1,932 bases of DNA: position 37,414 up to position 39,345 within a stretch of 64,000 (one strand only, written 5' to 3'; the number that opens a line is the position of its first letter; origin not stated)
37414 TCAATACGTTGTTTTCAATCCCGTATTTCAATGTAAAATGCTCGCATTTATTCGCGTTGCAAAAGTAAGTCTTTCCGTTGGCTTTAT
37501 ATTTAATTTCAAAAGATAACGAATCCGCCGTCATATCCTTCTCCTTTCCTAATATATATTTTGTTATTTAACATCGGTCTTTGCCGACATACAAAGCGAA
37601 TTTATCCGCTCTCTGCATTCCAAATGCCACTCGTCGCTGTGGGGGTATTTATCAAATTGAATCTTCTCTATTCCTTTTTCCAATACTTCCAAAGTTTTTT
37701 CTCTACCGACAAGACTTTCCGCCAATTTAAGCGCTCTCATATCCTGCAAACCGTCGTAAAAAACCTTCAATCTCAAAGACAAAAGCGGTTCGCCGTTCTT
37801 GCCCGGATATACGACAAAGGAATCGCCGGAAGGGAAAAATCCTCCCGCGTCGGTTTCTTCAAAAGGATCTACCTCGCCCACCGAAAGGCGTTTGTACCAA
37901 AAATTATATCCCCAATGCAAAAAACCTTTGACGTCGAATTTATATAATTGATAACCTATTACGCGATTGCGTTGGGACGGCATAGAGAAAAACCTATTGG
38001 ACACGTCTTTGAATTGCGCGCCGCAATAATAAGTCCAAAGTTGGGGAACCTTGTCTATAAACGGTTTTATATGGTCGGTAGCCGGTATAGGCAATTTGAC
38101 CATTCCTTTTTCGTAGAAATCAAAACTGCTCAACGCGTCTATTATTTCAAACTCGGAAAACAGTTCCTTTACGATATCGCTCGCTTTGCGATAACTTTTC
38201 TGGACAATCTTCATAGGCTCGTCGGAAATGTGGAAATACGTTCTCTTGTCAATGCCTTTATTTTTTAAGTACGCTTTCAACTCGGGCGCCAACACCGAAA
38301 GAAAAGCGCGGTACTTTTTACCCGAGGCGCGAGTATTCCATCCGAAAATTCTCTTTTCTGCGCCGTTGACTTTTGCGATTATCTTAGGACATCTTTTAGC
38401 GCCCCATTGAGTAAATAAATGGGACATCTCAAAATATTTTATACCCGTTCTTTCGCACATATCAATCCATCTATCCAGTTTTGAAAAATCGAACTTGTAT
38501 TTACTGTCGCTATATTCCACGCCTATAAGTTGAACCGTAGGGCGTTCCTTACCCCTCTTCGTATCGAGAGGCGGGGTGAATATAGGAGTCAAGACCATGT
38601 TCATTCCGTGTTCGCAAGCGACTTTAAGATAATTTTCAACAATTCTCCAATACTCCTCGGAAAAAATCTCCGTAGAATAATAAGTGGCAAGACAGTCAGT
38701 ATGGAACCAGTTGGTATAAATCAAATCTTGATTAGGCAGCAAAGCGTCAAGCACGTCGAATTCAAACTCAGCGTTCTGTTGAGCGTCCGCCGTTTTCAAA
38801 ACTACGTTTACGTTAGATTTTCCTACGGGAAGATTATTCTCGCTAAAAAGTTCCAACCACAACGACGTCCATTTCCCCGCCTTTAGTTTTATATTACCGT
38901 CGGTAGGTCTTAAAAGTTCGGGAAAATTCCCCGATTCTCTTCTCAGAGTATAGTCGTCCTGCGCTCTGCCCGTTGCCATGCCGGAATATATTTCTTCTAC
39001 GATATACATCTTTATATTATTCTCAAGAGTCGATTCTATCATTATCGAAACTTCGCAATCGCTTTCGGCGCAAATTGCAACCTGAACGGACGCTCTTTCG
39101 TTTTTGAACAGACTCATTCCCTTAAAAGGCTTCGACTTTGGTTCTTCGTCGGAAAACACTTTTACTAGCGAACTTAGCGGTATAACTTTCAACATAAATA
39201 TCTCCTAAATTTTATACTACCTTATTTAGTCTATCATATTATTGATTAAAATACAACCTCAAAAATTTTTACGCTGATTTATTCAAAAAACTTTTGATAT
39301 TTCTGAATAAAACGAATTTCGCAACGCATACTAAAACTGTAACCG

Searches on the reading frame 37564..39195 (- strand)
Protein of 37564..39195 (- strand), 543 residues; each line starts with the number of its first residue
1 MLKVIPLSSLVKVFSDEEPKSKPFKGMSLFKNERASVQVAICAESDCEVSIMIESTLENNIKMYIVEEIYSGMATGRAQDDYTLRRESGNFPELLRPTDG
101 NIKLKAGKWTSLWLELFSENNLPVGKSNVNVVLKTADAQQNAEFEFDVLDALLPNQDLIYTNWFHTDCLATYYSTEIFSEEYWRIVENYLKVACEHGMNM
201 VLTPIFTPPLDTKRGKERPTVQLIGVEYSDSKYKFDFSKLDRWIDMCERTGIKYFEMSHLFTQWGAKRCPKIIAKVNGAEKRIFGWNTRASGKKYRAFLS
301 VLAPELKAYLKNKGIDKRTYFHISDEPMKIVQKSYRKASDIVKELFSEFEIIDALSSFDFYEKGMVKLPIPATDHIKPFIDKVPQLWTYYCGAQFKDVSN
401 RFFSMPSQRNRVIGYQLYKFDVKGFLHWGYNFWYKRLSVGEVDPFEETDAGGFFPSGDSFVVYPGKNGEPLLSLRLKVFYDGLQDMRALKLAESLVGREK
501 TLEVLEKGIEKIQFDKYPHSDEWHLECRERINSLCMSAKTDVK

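Call 7: search_protein_families(library=pfam, proteins=[window:37564-39195:-], max_evalue=0.01)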
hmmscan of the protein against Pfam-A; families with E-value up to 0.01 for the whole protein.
window:37564-39195:- (543 aa): 1 family
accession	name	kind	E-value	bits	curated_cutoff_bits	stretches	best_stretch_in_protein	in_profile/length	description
PF13320.12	GH123_cat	-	3.5e-115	385.2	23.1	1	163-491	1-323/324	Glycoside hydrolase 123, catalytic domain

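Call 15: find_encoding_contigs(protein=window:37564-39195:-, flank=10000, max_places=10)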
Protein window:37564-39195:- (543 aa): 21 contigs read that carry it; 10 places shown.
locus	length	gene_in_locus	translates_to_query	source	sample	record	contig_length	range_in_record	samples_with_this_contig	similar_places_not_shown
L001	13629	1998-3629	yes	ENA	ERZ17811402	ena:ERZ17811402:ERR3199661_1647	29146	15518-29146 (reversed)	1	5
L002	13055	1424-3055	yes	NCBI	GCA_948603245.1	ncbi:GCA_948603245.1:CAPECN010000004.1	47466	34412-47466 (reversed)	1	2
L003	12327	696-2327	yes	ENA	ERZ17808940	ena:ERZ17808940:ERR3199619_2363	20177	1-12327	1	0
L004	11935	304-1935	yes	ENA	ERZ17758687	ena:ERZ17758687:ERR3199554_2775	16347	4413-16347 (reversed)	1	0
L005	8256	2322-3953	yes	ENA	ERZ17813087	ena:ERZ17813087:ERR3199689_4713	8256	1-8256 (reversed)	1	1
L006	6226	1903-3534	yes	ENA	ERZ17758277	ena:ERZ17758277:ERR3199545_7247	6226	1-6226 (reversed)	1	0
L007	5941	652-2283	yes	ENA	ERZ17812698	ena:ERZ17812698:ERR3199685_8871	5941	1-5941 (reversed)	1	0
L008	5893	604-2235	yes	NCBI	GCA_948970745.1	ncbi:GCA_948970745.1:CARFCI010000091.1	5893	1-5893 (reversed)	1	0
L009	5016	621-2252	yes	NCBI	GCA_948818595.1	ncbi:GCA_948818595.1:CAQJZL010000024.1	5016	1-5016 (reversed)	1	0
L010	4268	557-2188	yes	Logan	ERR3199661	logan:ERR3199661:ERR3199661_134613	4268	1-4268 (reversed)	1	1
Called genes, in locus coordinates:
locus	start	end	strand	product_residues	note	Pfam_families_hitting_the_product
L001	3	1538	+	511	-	?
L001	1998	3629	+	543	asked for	PF13320:GH123_cat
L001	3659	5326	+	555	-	PF02065:Melibiase, PF01055:Glyco_hydro_31_2nd, PF16499:Melibiase_2 (faint)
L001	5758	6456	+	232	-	PF00072:Response_reg, PF00486:Trans_reg_C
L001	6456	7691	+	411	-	PF00512:HisKA, PF02518:HATPase_c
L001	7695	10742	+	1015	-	-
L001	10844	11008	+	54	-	-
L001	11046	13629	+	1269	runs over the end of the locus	-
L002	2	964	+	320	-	?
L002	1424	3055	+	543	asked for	PF13320:GH123_cat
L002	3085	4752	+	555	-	PF02065:Melibiase, PF01055:Glyco_hydro_31_2nd, PF16499:Melibiase_2 (faint)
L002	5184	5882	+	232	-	PF00072:Response_reg, PF00486:Trans_reg_C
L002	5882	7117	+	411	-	PF00512:HisKA, PF02518:HATPase_c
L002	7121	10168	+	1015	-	-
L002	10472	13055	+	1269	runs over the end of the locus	-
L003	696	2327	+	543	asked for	PF13320:GH123_cat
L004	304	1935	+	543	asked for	PF13320:GH123_cat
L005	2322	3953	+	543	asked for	PF13320:GH123_cat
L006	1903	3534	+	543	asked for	PF13320:GH123_cat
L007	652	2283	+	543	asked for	PF13320:GH123_cat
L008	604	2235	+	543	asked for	PF13320:GH123_cat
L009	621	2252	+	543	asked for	PF13320:GH123_cat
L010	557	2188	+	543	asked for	PF13320:GH123_cat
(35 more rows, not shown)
